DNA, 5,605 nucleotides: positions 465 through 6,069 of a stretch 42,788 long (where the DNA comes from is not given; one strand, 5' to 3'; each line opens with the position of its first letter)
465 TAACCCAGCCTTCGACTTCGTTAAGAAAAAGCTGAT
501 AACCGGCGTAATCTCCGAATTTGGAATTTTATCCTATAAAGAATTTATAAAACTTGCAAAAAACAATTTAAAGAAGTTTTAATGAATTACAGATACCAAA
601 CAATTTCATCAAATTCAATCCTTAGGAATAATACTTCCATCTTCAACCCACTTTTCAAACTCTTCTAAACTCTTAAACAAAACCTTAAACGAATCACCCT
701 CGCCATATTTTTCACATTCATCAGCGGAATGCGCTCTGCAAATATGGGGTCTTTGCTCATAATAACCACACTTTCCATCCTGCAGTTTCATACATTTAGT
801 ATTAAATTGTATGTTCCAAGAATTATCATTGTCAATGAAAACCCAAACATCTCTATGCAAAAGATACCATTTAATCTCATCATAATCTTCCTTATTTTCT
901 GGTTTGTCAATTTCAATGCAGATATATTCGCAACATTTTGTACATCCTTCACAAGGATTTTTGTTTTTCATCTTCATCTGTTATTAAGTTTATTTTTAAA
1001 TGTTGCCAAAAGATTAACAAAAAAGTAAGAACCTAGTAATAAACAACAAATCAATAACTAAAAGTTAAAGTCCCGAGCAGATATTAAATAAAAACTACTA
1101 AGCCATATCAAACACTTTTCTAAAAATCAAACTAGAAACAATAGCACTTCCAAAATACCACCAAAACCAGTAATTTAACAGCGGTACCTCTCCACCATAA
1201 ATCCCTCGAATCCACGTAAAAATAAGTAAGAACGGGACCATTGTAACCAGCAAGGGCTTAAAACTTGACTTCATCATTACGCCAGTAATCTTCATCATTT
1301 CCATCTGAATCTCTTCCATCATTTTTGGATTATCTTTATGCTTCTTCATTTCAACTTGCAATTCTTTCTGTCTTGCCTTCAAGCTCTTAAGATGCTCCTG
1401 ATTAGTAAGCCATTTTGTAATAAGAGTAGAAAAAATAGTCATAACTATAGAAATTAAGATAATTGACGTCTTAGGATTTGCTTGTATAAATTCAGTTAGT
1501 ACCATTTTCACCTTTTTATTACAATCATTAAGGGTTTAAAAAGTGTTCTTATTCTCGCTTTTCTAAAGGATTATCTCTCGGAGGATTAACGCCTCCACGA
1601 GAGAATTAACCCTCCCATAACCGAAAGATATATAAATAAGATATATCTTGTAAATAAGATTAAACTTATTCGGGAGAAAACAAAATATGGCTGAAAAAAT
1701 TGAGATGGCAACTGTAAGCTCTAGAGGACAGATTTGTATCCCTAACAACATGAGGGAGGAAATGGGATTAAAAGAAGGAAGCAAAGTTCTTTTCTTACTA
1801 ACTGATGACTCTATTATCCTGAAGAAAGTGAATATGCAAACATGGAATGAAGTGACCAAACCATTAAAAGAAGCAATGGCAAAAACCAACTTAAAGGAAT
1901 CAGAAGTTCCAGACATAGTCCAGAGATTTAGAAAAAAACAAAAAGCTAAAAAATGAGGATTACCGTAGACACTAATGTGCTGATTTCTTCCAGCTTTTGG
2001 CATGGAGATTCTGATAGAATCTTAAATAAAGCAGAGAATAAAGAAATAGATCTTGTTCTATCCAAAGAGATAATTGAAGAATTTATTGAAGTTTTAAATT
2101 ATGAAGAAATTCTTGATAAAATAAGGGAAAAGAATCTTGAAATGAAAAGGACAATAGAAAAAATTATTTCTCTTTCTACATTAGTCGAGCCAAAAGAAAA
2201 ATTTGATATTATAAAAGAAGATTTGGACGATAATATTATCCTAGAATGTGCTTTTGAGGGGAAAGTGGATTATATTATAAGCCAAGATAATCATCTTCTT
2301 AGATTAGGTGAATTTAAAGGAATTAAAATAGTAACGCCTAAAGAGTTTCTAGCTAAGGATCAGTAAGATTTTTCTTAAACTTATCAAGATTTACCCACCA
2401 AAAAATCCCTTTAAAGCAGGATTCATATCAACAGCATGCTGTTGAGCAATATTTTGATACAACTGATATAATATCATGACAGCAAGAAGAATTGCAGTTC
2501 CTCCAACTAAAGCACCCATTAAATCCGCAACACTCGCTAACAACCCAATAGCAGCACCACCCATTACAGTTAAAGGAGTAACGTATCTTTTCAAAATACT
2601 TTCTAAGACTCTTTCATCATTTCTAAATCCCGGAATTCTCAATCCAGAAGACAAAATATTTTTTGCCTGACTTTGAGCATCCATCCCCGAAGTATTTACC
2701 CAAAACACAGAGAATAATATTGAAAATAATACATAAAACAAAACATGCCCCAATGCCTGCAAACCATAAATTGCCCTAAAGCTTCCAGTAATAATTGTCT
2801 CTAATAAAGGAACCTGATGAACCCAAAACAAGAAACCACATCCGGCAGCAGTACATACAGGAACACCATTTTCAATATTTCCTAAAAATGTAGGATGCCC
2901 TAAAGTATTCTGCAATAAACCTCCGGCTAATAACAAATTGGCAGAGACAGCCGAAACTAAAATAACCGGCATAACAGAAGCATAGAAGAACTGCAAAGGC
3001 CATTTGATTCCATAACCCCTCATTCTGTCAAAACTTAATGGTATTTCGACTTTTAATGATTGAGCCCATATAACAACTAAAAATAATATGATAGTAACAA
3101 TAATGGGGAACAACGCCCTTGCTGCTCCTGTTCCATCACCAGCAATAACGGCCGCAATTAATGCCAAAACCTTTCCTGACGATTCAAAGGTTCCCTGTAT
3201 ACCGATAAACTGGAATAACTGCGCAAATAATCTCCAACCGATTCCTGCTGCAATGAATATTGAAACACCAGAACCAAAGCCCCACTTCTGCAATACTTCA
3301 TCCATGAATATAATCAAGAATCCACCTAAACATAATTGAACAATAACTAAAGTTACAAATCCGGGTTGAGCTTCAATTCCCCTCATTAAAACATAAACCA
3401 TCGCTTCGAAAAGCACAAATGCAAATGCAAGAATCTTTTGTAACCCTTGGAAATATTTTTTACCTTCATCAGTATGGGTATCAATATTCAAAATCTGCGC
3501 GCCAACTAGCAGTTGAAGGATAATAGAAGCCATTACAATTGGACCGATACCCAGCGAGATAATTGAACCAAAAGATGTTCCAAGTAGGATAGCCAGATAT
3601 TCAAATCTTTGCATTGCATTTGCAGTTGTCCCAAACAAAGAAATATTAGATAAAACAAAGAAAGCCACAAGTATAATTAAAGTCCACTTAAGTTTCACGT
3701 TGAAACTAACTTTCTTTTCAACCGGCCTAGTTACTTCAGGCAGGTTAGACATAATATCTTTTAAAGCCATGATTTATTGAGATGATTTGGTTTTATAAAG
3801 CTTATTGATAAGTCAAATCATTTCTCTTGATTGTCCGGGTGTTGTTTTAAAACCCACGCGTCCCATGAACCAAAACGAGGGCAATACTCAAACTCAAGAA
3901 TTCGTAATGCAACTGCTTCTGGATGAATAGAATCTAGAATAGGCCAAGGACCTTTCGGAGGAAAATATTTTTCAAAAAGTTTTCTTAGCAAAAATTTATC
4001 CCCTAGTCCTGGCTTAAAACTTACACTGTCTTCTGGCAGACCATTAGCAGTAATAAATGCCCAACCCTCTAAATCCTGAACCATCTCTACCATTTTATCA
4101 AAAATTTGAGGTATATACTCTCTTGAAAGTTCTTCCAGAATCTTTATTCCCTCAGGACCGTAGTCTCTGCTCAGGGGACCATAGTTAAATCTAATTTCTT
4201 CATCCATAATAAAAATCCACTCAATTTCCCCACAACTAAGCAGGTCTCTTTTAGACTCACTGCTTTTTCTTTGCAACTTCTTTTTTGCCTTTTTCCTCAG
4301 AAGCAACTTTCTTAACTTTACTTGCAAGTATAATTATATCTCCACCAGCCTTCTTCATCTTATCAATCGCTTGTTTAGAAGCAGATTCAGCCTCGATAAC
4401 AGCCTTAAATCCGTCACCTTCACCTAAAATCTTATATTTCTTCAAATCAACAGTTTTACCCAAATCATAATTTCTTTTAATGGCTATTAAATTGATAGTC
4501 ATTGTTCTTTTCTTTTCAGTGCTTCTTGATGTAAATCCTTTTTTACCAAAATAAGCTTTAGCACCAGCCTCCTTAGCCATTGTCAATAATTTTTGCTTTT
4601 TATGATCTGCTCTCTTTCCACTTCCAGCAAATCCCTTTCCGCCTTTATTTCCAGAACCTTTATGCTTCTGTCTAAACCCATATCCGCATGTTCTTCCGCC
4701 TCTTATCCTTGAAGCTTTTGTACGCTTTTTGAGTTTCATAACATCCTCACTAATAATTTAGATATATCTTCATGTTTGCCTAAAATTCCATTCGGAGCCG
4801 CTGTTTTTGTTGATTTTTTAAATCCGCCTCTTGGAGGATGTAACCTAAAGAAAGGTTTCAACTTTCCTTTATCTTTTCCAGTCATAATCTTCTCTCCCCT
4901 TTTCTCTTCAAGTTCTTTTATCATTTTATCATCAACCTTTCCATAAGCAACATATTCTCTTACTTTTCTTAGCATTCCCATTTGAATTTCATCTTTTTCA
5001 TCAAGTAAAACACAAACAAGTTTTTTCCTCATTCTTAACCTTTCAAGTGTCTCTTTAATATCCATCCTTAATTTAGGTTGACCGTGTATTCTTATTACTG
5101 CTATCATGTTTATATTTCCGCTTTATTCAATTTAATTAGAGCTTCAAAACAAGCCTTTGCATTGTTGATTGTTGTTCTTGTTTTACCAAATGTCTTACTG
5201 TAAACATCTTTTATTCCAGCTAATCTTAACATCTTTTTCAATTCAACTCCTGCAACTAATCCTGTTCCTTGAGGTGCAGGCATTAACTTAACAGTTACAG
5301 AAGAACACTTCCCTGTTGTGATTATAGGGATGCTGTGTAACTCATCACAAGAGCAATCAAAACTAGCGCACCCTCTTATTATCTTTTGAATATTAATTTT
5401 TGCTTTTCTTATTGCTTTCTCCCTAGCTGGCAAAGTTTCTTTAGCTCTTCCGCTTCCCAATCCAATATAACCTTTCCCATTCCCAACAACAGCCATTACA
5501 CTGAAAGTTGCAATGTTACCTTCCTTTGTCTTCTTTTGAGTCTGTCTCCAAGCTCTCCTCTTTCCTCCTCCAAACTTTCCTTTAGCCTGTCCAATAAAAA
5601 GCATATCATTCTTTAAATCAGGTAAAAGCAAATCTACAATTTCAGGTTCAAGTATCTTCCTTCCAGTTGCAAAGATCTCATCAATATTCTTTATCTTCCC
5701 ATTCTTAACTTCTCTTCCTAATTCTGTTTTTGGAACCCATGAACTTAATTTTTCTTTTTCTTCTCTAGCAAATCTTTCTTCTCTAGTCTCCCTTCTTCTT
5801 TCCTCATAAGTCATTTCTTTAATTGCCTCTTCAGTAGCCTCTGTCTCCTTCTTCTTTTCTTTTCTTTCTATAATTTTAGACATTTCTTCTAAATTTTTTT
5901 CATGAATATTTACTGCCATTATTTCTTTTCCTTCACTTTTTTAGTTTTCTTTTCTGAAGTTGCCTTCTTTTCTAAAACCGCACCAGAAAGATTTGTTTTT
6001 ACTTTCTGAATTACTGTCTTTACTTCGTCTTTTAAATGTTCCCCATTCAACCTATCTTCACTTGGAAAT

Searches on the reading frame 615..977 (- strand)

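Call 52: search_protein_families(library=pfam, proteins=[window:615-977:-], max_evalue=0.01)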
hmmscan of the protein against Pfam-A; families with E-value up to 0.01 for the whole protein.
window:615-977:- (120 aa): 1 family
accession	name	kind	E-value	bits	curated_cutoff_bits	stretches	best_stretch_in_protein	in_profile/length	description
PF03692.20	CxxCxxCC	-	7.4e-08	33.4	23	1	8-87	1-73/85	Putative zinc- or iron-chelating domain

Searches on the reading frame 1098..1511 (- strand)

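Call 52: search_protein_families(library=pfam, proteins=[window:1098-1511:-], max_evalue=0.01)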
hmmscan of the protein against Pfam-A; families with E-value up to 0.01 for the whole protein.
window:1098-1511:- (137 aa): 4 families
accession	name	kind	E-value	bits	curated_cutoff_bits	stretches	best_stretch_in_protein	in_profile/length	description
PF01956.21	EMC3_TMCO1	-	2.1e-12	47.6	27.1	1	16-109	18-116/169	Integral membrane protein EMC3/TMCO1-like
PF02096.25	60KD_IMP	-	5.7e-07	30.1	35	1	17-103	6-89/163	60Kd inner membrane protein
PF01312.24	Bac_export_2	-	0.007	16.1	24.4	1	16-81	180-246/335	FlhB HrpN YscU SpaS Family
PF06120.16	Phage_HK97_TLTM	-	0.0085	15.8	24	1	19-72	111-164/295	Tail length tape measure protein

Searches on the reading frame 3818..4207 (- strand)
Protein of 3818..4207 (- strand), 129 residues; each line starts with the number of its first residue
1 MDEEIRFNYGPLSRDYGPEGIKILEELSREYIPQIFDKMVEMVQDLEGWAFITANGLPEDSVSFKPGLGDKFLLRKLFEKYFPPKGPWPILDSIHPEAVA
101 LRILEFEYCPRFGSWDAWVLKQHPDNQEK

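Call 70: search_protein_families(library=pfam, proteins=[window:3818-4207:-], max_evalue=1)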
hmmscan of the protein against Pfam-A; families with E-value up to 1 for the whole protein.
window:3818-4207:- (129 aa): 1 family
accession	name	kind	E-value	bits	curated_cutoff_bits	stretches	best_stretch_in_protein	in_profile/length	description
PF08584.16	Ribonuc_P_40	-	0.17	11.7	24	1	27-65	225-265/286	Ribonuclease P 40kDa (Rpp40) subunit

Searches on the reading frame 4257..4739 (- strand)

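Call 52: search_protein_families(library=pfam, proteins=[window:4257-4739:-], max_evalue=0.01)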
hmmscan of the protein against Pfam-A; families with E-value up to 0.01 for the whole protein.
window:4257-4739:- (160 aa): 1 family
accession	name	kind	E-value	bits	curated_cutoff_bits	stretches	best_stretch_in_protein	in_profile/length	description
PF00828.25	Ribosomal_L27A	-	2.1e-07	31.7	21.5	1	81-135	21-71/72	Ribosomal proteins 50S-L15, 50S-L18e, 60S-L27A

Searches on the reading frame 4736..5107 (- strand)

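Call 52: search_protein_families(library=pfam, proteins=[window:4736-5107:-], max_evalue=0.01)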
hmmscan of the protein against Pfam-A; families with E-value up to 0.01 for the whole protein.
window:4736-5107:- (123 aa): 1 family
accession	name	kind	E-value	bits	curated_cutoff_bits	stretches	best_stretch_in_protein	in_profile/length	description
PF00327.25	Ribosomal_L30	-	1.4e-07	31.7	23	1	2-53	1-51/51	Ribosomal protein L30p/L7e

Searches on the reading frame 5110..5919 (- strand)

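Call 52: search_protein_families(library=pfam, proteins=[window:5110-5919:-], max_evalue=0.01)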
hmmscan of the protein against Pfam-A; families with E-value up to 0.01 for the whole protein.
window:5110-5919:- (269 aa): 3 families
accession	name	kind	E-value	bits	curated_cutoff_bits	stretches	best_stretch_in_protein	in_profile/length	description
PF03719.21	Ribosomal_S5_C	-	3.1e-23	81.5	21.5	1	203-267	1-64/71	Ribosomal protein S5, C-terminal domain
PF00333.26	Ribosomal_S5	-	2.9e-16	59.7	27.1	1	125-180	9-64/65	Ribosomal protein S5, N-terminal domain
PF17380.7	DUF5401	-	0.0068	15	25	1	5-109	516-622/721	Family of unknown function (DUF5401)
